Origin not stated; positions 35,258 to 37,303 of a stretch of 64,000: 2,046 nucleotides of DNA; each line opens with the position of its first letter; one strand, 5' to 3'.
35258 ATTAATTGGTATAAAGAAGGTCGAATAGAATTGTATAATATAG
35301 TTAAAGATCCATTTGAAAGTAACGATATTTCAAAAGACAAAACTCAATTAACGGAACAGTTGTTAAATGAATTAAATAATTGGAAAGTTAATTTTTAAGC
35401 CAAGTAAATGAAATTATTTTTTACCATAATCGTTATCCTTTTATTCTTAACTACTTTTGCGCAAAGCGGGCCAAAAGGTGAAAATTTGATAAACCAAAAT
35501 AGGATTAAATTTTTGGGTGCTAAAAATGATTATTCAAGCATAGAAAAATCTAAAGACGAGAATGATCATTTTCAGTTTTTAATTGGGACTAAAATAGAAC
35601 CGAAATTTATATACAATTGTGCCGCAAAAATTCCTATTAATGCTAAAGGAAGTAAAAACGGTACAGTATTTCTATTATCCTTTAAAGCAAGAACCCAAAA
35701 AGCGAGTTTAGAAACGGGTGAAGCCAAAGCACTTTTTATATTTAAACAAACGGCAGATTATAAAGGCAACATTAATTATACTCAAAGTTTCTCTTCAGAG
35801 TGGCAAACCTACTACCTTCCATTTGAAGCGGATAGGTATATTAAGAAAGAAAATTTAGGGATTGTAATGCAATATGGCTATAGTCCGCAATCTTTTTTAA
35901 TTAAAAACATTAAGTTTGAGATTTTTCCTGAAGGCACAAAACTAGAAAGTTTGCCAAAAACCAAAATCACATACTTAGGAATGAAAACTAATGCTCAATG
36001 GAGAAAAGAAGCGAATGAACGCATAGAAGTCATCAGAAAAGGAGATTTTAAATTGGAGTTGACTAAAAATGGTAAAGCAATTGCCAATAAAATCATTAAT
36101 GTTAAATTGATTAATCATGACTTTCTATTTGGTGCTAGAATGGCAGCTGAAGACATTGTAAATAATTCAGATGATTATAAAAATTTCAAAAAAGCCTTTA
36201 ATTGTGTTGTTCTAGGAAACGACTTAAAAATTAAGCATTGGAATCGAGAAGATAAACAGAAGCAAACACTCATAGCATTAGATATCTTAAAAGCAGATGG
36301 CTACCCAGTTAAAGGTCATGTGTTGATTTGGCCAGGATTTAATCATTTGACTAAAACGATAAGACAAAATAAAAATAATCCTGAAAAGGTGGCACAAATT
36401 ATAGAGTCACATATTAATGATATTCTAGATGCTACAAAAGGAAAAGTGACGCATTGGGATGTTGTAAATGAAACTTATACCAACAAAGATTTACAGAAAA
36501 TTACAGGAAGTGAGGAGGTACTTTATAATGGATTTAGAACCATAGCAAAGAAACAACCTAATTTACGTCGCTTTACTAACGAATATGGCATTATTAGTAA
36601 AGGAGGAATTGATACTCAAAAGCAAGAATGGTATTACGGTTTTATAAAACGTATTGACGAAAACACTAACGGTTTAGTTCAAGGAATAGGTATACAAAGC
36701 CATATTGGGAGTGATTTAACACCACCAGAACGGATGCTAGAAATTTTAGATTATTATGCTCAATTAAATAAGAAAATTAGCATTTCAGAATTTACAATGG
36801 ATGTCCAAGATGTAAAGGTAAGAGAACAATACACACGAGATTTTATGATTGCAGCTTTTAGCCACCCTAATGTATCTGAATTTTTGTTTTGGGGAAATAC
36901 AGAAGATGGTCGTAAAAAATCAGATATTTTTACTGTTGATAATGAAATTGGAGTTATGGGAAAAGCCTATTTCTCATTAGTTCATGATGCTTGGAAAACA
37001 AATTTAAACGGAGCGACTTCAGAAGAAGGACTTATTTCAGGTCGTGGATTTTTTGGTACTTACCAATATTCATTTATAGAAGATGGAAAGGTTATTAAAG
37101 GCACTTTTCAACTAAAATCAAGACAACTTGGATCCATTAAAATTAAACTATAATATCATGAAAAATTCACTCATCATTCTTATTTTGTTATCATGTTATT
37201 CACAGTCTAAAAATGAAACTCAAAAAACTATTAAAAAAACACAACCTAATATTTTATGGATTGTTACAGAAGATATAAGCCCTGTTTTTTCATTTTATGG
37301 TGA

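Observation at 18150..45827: Self-contained sulfated-glycan PUL with an unusual GH10 + GH5 + GH3 + four-sulfatase set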

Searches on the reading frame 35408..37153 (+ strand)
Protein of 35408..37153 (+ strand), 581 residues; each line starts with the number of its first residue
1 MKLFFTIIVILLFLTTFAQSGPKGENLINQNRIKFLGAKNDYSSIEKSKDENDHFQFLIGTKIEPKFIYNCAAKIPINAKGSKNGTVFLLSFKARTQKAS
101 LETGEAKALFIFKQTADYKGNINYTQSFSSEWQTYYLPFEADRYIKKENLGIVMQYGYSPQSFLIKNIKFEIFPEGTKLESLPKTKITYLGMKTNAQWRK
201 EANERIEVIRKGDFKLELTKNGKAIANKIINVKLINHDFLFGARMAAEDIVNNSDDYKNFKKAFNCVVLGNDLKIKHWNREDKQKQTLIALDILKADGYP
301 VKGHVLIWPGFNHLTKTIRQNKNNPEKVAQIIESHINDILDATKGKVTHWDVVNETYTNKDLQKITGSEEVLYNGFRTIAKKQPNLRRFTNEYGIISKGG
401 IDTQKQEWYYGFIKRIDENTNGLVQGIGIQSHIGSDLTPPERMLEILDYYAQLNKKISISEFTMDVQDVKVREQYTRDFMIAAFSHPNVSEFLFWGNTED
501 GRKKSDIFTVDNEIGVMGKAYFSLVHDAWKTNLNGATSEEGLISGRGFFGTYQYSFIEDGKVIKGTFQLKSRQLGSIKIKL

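Call 3: search_protein_families(library=pfam, proteins=[window:35408-37153:+])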
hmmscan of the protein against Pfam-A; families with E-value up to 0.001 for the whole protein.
window:35408-37153:+ (581 aa): 1 family
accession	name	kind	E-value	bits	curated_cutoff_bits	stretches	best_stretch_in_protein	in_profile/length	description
PF00331.26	Glyco_hydro_10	-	3.5e-34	118.9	22.1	1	234-499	5-279/311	Glycosyl hydrolase family 10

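Call 5: search_solved_structures(query=window:35408-37153:+, max_evalue=0.00001)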
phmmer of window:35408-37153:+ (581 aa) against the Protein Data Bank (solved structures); distinct sequences matched with E-value up to 0.00001: 57.
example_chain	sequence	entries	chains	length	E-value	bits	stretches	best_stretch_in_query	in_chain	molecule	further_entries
7d88_A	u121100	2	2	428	5.3e-27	97.9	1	195-572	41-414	Beta-xylanase | Beta-1,4-xylanase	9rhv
7d89_A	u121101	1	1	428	1.4e-25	93.2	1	195-572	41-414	Beta-xylanase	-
7jvi_A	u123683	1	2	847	1.7e-15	59.9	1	248-523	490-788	Beta-helix domain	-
1xyz_A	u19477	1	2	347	1.3e-12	50.4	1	251-499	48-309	1,4-BETA-D-XYLAN-XYLANOHYDROLASE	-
8b73_A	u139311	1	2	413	3.5e-12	49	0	212-464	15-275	Beta-xylanase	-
6fhe_A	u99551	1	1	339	6.9e-12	48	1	295-505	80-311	Synthetic construct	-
5mrj_A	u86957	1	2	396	5.8e-11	44.9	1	290-454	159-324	Beta-xylanase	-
8hkg_A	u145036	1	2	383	9.3e-11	44.3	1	239-467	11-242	xylanase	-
1vbr_A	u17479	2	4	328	1.6e-10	43.5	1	293-499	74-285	endo-1,4-beta-xylanase B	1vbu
3wub_A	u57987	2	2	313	1.6e-10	43.5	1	264-463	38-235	Endo-1,4-beta-xylanase A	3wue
3niy_A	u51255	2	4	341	1.7e-10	43.3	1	292-499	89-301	Endo-1,4-beta-xylanase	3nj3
1uqy_A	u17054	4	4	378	2.8e-10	42.7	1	238-466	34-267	ENDOXYLANASE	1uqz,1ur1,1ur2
3u7b_A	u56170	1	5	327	2.9e-10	42.6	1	296-442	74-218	ENDO-1,4-BETA-XYLANASE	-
2cnc_A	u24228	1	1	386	3e-10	42.6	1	238-466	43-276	ENDOXYLANASE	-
3wuf_A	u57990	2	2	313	6.8e-10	41.4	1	291-463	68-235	Endo-1,4-beta-xylanase A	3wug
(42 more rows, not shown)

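Call 13: find_related_loci(query=window:35408-37153:+, collection=genome_contigs, flank=10000)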
Query window:35408-37153:+ (581 aa) in genome_contigs; peptide patterns used: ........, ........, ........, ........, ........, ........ (x = any residue, [..] = any of these).
124 stretches matched a pattern; 9 encode a relative of the query (tblastn E <= 1e-3); 9 distinct loci.
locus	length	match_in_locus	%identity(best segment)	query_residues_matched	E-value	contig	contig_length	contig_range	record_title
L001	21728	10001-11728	77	8-581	0e+0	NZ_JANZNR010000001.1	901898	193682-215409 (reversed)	Psychroserpens sp. SPM9 strain M9 NODE_1_length_901898_cov_128.237995, whole genome shotgun sequence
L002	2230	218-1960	74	1-581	0e+0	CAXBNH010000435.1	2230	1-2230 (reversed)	MAG TPA_asm: uncultured Algibacter sp. isolate ERR2762110_binner23_Refined_52 genome assembly, contig: ERZ3422254.24079,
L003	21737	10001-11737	74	3-581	0e+0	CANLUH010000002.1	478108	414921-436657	uncultured Flavobacteriaceae bacterium isolate 2-583A.fasta genome assembly, contig: NODE_2, whole genome shotgun sequen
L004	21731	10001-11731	73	7-581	0e+0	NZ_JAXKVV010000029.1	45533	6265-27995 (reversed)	Aureibaculum sp. 2210JD6-5 contig29, whole genome shotgun sequence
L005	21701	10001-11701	71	16-581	0e+0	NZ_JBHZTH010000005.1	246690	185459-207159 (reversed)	Winogradskyella sp. PE311 NODE_6_length_246690_cov_16.657729, whole genome shotgun sequence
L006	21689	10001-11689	69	18-581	0e+0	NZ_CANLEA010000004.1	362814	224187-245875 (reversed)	Uncultured Kordia sp. isolate 2-867.fasta NODE_4, whole genome shotgun sequence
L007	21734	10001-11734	67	7-581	0e+0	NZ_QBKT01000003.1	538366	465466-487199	Kordia periserrulae strain DSM 25731 Ga0183443_103, whole genome shotgun sequence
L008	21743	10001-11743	71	1-581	0e+0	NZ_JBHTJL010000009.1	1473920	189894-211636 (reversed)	Winogradskyella litorisediminis strain CCUG 62215 GCM70027498_16, whole genome shotgun sequence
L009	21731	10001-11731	75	6-581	0e+0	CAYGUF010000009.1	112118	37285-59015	MAG TPA_asm: uncultured Flavobacteriaceae bacterium isolate ERP117304_co2_98 genome assembly, contig: NODE_179_length_11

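Call 17: search_protein_families(library=pfam, proteins=[L003:4197-5642:+, L003:5659-7488:+, L003:8905-9990:+, L003:13646-15427:+, L007:6780-8567:+, L009:13480-16917:-, L009:18577-19449:+, L008:14883-16532:+, L008:4310-6439:-, L006:13803-15098:+])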
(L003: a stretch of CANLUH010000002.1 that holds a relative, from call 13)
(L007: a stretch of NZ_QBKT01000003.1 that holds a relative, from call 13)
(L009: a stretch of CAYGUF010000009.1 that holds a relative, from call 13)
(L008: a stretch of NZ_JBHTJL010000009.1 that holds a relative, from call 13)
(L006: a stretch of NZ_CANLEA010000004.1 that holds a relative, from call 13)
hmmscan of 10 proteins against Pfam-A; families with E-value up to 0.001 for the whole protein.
L003:4197-5642:+ (481 aa): 3 families
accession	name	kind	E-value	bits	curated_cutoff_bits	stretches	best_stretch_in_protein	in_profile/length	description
PF00884.28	Sulfatase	-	6.4e-57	193.6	25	1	22-355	1-299/301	Sulfatase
PF16347.10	SGSH_C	-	1.4e-19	71.2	29.3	1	312-438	8-135/154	N-sulphoglucosamine sulphohydrolase, C-terminal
PF01663.27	Phosphodiest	-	1.6e-12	48.1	23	1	248-338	180-266/342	Type I phosphodiesterase / nucleotide pyrophosphatase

L003:5659-7488:+ (609 aa): 1 family
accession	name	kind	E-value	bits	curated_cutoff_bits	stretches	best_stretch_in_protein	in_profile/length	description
PF18962.6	Por_Secre_tail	-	6.6e-15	55.6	27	1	541-607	2-74/75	Secretion system C-terminal sorting domain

L003:8905-9990:+ (361 aa): 3 families
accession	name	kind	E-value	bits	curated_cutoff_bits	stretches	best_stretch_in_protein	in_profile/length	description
PF13472.12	Lipase_GDSL_2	-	3.2e-17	64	32.9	1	185-348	1-175/178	GDSL-like Lipase/Acylhydrolase family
PF00657.28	Lipase_GDSL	-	6.4e-14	53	23.6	1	183-356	1-208/208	GDSL-like Lipase/Acylhydrolase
PF14606.12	Lipase_GDSL_3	-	1.7e-07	32.2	27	1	180-360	1-177/178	GDSL-like Lipase/Acylhydrolase family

L003:13646-15427:+ (593 aa): 2 families
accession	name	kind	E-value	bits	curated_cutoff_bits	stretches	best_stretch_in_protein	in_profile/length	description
PF18962.6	Por_Secre_tail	-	8.4e-11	42.5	27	1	525-592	1-71/75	Secretion system C-terminal sorting domain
PF13229.12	Beta_helix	-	0.00025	21.1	25.9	1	215-296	23-114/158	Right handed beta helix region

L007:6780-8567:+ (595 aa): 3 families
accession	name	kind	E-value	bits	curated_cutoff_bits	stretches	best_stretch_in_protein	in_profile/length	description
PF01120.23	Alpha_L_fucos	-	1e-81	275.6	25.2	1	21-346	10-345/345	Alpha-L-fucosidase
PF16757.11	Fucosidase_C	-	1.5e-05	25.9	25.6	1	372-437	16-87/88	Alpha-L-fucosidase C-terminal domain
PF18099.7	CBM_35_2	-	8.5e-05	23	23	1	500-567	22-91/112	Carbohydrate binding module (family 35)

L009:13480-16917:- (1145 aa): 3 families
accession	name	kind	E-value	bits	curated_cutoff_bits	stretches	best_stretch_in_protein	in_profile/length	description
PF18962.6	Por_Secre_tail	-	3.5e-11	43.7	27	1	1072-1143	1-74/75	Secretion system C-terminal sorting domain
PF24606.1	CEMIP_beta-hel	-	2e-09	38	27.3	1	403-484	30-114/212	CEMIP beta-helix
PF22633.2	F5_F8_type_C_2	-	2.7e-05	25.1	27.8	1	912-1019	1-81/91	NedA-like, galactose-binding domain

L009:18577-19449:+ (290 aa): 1 family
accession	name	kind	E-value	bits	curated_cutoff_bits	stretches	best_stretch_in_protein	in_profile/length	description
PF03629.24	SASA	-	1.8e-29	103.4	24.8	1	29-245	2-194/226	Carbohydrate esterase, sialic acid-specific acetylesterase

L008:14883-16532:+ (549 aa): 2 families
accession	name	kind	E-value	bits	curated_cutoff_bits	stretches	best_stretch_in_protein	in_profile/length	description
PF03629.24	SASA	-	3.3e-29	102.6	24.8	1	28-240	2-190/226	Carbohydrate esterase, sialic acid-specific acetylesterase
PF01261.30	AP_endonuc_2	-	1.9e-11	44.6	31.1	1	377-523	75-227/249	Xylose isomerase-like TIM barrel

L008:4310-6439:- (709 aa): 1 family
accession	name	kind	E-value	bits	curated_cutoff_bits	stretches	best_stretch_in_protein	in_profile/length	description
PF18962.6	Por_Secre_tail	-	2.6e-09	37.7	27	1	639-707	1-75/75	Secretion system C-terminal sorting domain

L006:13803-15098:+ (431 aa): 4 families
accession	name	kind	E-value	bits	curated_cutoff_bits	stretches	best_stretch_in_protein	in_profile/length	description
PF00149.33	Metallophos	-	5.8e-12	46.9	21.5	1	148-328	3-190/191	Calcineurin-like phosphoesterase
PF16656.11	Pur_ac_phosph_N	-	7.6e-11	42.9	30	1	51-125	3-83/93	Purple acid Phosphatase, N-terminal domain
PF00041.27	fn3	-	0.00032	21.3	25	0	57-124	11-71/84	Fibronectin type III domain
PF09587.15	PGA_cap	-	0.00035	20.6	27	1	267-335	173-239/255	Bacterial capsule synthesis protein PGA_cap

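Call 24: search_protein_families(library=ncbifam, proteins=[window:35408-37153:+], max_evalue=0.00001)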
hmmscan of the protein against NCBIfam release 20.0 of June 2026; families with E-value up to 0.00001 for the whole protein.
window:35408-37153:+ (581 aa): 1 family
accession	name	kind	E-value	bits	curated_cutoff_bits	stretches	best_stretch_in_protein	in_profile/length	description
NF041944.1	Xylase_Ferestase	equivalog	2.4e-08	32.7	1200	1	242-466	13-253/694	bifunctional endo-1,4-beta-xylanase/feruloyl esterase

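Call 32: find_homologous_proteins(query=window:35408-37153:+, max_evalue=1e-10)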
Query window:35408-37153:+ (581 aa): 388 proteins with E <= 1e-10 among 8000 candidates; the best 120 are listed.
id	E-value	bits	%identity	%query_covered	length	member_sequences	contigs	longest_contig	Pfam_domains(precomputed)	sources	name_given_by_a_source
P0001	0.0e+0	1077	80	100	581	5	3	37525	PF00331.27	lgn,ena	-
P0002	0.0e+0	1067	81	99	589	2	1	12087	PF00331.27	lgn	-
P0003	0.0e+0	1039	78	99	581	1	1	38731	PF00331.27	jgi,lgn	-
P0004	0.0e+0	1036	78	100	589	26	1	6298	PF00331.27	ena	-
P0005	0.0e+0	1028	76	100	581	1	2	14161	PF00331.27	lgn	-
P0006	0.0e+0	1023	77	99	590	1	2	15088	PF00331.27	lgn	-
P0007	0.0e+0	1020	78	99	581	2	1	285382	PF00331.27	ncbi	ncbi:endo-1,4-beta-xylanase [Lacinutrix chionoecetis]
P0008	0.0e+0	1020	77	97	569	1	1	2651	PF00331.27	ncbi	-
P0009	0.0e+0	1017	76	100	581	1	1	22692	PF00331.27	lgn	-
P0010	0.0e+0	1017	75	100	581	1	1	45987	PF00331.27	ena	-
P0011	0.0e+0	1014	75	100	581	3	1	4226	PF00331.27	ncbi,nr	ncbi:MAG TPA: hypothetical protein EYO76_12780 [Flavobacteriaceae bacterium]|nr:hypothetical protein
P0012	0.0e+0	1012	75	100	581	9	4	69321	PF00331.27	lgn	-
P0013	9.2e-298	1007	77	99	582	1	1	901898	PF00331.27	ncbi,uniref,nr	ncbi:endo-1,4-beta-xylanase [Psychroserpens sp. SPM9]|uniref:endo-1,4-beta-xylanase n=1 Tax=Psychros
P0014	2.4e-295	999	75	100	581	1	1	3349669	PF00331.27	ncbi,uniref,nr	ncbi:hypothetical protein BWZ20_07925 [Winogradskyella sp. J14-2]|uniref:endo-1,4-beta-xylanase n=1 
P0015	1.1e-294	997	73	100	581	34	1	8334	PF00331.27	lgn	-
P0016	3.1e-292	988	74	100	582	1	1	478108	PF00331.27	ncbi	-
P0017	4.4e-292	988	74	100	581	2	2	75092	PF00331.27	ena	-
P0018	3.4e-291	985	73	100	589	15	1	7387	PF00331.27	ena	-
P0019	1.1e-290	983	74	100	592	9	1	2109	PF00331.27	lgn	-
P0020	1.5e-290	983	75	97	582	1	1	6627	PF00331.27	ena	-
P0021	3.1e-287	972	74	100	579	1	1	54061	PF00331.27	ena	-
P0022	4.0e-285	965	73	99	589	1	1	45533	PF00331.27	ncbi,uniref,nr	ncbi:endo-1,4-beta-xylanase [Aureibaculum sp. 2210JD6-5]|uniref:endo-1,4-beta-xylanase n=1 Tax=Aurei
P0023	4.2e-285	965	74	99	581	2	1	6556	PF00331.27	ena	-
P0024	9.6e-285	964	73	100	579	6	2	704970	PF00331.27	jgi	jgi:endo-1,4-beta-xylanase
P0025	8.9e-282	954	71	100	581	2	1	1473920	PF00331.27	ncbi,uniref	ncbi:endo-1,4-beta-xylanase [Winogradskyella litorisediminis]|uniref:endo-1,4-beta-xylanase n=1 Tax=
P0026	8.8e-281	951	71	100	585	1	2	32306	PF00331.27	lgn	-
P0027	5.4e-279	945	72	99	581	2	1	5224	PF00331.27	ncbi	-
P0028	4.5e-275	932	71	97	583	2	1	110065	PF00331.27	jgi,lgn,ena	jgi:GH35 family endo-1,4-beta-xylanase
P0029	1.4e-265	900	70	96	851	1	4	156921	PF00135.35,PF00326.28,PF07859.20,PF00331.27,PF01738.25,PF12146.16,PF20434.6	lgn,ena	-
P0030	2.5e-264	896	69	97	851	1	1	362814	PF00135.35,PF00326.28,PF07859.20,PF00331.27,PF01738.25,PF20434.6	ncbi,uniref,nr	ncbi:endo-1,4-beta-xylanase [uncultured Kordia sp.]|uniref:endo-1,4-beta-xylanase n=1 Tax=uncultured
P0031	8.2e-263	891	67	99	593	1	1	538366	PF00331.27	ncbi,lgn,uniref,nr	ncbi:GH35 family endo-1,4-beta-xylanase [Kordia periserrulae]|uniref:endo-1,4-beta-xylanase n=1 Tax=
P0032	1.4e-262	890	66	100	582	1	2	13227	PF00331.27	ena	-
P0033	2.1e-246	837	64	99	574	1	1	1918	PF00331.27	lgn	-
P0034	2.2e-244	830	62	100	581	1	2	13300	PF00331.27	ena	-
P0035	4.0e-244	830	63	99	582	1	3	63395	PF00331.27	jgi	jgi:endo-1,4-beta-xylanase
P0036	1.7e-241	821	63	99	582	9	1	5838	PF00331.27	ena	-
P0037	8.6e-239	812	63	98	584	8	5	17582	PF00331.27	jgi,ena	-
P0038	2.3e-238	811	63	99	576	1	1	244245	PF00331.27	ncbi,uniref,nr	ncbi:hypothetical protein FDT66_11865 [Polaribacter aestuariivivens]|uniref:endo-1,4-beta-xylanase n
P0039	2.3e-237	807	62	99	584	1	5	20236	PF00331.27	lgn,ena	-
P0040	3.0e-237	807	62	100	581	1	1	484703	PF00331.27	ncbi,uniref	ncbi:endo-1,4-beta-xylanase [Mariniflexile sp. HNIBRBA6329]|uniref:endo-1,4-beta-xylanase n=1 Tax=Ma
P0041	6.4e-237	806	61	98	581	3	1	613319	PF00331.27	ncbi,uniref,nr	ncbi:endo-1,4-beta-xylanase [Pseudotamlana agarivorans]|uniref:endo-1,4-beta-xylanase n=1 Tax=Pseudo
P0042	5.7e-234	796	60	100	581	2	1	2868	PF00331.27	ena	-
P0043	1.1e-231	789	61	97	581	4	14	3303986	PF00331.27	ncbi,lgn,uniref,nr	ncbi:endo-1,4-beta-xylanase [Siansivirga zeaxanthinifaciens]|uniref:Beta-xylanase n=1 Tax=Siansivirg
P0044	3.8e-230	783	61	94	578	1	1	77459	PF00331.27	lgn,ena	-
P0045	1.7e-228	778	60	100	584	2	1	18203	PF00331.27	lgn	-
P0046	4.6e-228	777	61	100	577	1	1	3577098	PF00331.27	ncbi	ncbi:endo-1,4-beta-xylanase [Wenyingzhuangia sp. IMCC45467]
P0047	1.1e-227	775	59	99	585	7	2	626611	PF00331.27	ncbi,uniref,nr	ncbi:endo-1,4-beta-xylanase [Mangrovimonas sp. AS39]|uniref:endo-1,4-beta-xylanase n=1 Tax=Mangrovim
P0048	8.7e-227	772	58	100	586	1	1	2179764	PF00331.27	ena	-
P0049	1.7e-226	771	59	100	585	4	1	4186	PF00331.27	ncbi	-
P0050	1.6e-223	762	58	100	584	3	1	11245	PF00331.27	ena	-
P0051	4.0e-223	760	58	100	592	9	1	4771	PF00331.27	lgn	-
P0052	7.4e-223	759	60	100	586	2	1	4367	PF00331.27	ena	-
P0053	8.5e-223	759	60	99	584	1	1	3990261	PF00331.27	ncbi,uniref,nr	ncbi:endo-1,4-beta-xylanase [Polaribacter sp. SA4-12]|uniref:endo-1,4-beta-xylanase n=1 Tax=Polariba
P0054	5.8e-222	756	58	100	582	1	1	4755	PF00331.27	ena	-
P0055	1.7e-221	755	59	100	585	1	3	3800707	PF00331.27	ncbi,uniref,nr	ncbi:endo-1,4-beta-xylanase [Polaribacter haliotis]|uniref:Beta-xylanase n=1 Tax=Polaribacter haliot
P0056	1.9e-220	751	58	100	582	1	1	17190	PF00331.27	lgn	-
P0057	2.1e-220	751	59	98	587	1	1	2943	PF00331.27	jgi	-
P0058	6.7e-220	750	57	100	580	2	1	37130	PF00331.27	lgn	-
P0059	9.0e-220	749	58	100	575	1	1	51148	PF00331.27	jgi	jgi:endo-1,4-beta-xylanase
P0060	1.1e-219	749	58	99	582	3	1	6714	PF00331.27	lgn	-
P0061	2.8e-219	748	57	97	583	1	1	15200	PF00331.27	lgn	-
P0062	7.7e-219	746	58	99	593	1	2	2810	PF00331.27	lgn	-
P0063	1.5e-218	745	57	100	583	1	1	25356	PF00331.27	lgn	-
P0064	1.5e-218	745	57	100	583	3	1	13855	PF00331.27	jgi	-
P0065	2.2e-218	745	57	100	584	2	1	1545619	PF00331.27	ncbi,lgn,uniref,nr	ncbi:Endo-1,4-beta-xylanase, GH35 family [Hyunsoonleella jejuensis]|uniref:endo-1,4-beta-xylanase n=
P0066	2.5e-218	744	58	100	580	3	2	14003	PF00331.27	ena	-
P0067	5.1e-218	743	57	100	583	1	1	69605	PF00331.27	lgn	-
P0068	1.7e-217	742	61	93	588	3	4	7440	PF00331.27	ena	-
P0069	2.0e-217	741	58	100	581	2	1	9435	PF00331.27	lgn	-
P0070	3.6e-217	741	57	100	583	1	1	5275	PF00331.27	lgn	-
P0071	5.7e-217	740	56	98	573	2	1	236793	PF00331.27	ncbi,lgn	-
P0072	6.1e-217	740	59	98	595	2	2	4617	PF00331.27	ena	-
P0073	8.1e-217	739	58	100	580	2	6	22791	PF00331.27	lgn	-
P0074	2.3e-216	738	57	100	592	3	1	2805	PF00331.27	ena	-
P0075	9.2e-216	736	57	99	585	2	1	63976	PF00331.27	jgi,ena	-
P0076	3.7e-215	734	56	99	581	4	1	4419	PF00331.27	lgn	-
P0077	5.9e-215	733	59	96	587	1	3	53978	PF00331.27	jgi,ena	-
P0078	1.0e-213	729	58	96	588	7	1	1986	PF00331.27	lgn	-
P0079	1.2e-212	726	54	100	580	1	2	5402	PF00331.27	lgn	-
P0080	1.7e-212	725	57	100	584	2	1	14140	PF00331.27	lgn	-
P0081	3.1e-212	724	56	99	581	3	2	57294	PF00331.27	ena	-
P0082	4.4e-212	724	57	100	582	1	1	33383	PF00331.27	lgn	-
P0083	3.8e-211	721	63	86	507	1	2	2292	PF00331.27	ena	-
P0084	3.5e-210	718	56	99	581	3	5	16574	PF00331.27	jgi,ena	-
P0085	3.8e-210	717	57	98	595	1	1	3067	PF00331.27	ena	-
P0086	5.6e-209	714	55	100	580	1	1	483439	PF00331.27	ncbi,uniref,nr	ncbi:hypothetical protein EAX61_01905 [Dokdonia sinensis]|uniref:GH10 domain-containing protein n=1 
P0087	6.6e-208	710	54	99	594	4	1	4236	PF00331.27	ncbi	-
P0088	7.0e-207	707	54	100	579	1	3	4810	PF00331.27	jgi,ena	-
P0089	3.4e-206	704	56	100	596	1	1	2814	PF00331.27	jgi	-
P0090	2.6e-201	688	53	100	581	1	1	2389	PF00331.27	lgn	-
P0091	2.6e-201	688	54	98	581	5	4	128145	PF00331.27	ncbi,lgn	-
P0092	4.0e-201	688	55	97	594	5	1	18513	PF00331.27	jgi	-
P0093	2.2e-197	675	52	99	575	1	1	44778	PF00331.27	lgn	-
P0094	4.6e-197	674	53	100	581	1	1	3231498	PF00331.27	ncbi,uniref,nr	ncbi:hypothetical protein AAU57_08490 [Nonlabens sp. YIK11]|uniref:endo-1,4-beta-xylanase n=1 Tax=No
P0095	7.7e-197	673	52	100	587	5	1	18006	PF00331.27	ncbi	-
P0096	1.0e-196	673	52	100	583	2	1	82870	PF00331.27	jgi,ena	-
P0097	1.6e-194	666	53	100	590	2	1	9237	PF00331.27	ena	-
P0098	3.2e-194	665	53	100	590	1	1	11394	PF00331.27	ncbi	-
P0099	3.4e-194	665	53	100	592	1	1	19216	PF00331.27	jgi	-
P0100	6.8e-194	664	54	96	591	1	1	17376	PF00331.27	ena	-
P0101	1.9e-191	656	50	100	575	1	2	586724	PF00331.27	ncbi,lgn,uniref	ncbi:MAG: endo-1,4-beta-xylanase [Nonlabens sp.]|uniref:endo-1,4-beta-xylanase n=1 Tax=Nonlabens sp.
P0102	5.6e-191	654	51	100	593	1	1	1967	PF00331.27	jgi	-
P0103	1.3e-190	653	52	96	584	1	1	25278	PF00331.27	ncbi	-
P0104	4.4e-190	651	51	100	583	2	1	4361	PF00331.27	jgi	-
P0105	6.5e-190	651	51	100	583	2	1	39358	PF00331.27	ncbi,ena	-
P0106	1.5e-188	646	52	96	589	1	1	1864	PF00331.27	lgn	-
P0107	2.4e-188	645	63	76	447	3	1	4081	PF00331.27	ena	-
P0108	3.4e-188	645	50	97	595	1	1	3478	PF00331.27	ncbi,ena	-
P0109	7.7e-188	644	52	100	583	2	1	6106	PF00331.27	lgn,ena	-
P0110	1.3e-187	643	50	99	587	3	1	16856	PF00331.27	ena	-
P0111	3.5e-187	642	50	98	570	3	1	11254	PF00331.27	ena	-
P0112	5.2e-187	641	50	100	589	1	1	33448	PF00331.27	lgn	-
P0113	9.6e-187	640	50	99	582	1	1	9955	PF00331.27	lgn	-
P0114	1.2e-186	640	51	97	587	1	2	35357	PF00331.27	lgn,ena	-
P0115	1.8e-186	639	50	100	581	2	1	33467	PF00331.27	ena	-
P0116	4.0e-186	638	50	97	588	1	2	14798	PF00331.27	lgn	-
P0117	6.1e-186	638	50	98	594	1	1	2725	PF00331.27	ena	-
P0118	2.9e-185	635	51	96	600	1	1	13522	PF00331.27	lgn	-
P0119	1.2e-184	633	50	96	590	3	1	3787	PF00331.27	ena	-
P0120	1.5e-184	633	51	97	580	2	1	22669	PF00331.27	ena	-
